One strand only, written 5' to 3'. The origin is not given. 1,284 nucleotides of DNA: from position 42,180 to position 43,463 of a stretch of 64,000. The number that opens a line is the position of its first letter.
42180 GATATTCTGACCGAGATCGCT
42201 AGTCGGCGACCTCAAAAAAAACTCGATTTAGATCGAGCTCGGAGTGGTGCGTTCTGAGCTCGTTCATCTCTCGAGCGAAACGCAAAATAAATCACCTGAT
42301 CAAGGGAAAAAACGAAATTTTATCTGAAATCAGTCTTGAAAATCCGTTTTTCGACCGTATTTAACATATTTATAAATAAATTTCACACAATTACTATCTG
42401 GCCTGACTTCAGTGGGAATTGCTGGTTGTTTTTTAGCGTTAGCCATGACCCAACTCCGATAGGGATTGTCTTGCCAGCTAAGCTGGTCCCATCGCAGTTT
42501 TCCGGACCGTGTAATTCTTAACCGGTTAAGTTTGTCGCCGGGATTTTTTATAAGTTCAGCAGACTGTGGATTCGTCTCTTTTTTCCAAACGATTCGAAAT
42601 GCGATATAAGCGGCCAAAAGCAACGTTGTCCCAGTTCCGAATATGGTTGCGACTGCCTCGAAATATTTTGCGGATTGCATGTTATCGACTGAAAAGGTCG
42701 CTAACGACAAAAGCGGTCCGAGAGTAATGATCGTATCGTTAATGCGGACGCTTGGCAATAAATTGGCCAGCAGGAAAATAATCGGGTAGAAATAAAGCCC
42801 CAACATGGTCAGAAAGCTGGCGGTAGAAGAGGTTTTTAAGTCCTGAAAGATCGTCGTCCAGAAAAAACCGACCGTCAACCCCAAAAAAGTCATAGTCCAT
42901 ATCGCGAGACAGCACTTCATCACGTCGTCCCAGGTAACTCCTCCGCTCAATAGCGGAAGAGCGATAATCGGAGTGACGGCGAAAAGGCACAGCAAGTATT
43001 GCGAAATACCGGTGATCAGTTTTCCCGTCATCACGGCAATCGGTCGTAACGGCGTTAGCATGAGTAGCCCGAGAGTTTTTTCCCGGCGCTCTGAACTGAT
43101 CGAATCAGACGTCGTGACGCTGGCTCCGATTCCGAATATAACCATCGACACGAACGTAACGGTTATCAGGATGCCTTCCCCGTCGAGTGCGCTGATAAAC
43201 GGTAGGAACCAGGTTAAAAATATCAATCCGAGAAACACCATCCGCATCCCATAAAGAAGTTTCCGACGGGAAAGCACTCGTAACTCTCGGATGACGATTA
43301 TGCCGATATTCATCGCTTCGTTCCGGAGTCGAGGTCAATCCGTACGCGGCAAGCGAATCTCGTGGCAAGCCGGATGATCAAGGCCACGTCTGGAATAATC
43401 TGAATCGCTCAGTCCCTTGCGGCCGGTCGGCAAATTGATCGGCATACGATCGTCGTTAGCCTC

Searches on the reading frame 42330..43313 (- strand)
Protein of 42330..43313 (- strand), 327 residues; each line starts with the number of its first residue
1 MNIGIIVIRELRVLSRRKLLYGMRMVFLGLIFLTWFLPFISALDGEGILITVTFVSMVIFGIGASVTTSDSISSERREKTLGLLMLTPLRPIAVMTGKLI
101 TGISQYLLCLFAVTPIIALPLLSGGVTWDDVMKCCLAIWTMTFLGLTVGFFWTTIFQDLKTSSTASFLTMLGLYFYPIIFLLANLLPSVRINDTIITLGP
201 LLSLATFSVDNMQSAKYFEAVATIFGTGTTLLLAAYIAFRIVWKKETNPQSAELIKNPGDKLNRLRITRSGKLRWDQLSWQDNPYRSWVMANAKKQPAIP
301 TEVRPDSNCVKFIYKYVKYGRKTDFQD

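Call 43: search_protein_families(library=pfam, proteins=[window:42330-43313:-], max_evalue=0.001)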
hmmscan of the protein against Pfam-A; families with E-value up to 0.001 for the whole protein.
window:42330-43313:- (327 aa): 3 families
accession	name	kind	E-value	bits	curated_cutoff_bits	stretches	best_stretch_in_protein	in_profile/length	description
PF12679.13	ABC2_membrane_2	-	6.8e-08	32.5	27.2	1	53-200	76-231/283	ABC-2 family transporter protein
PF12698.13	ABC2_membrane_3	-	3.1e-06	27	31.6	1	51-209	164-313/347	ABC-2 family transporter protein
PF01061.29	ABC2_membrane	-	0.00015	21.8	26.9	1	3-187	3-187/211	ABC-2 type transporter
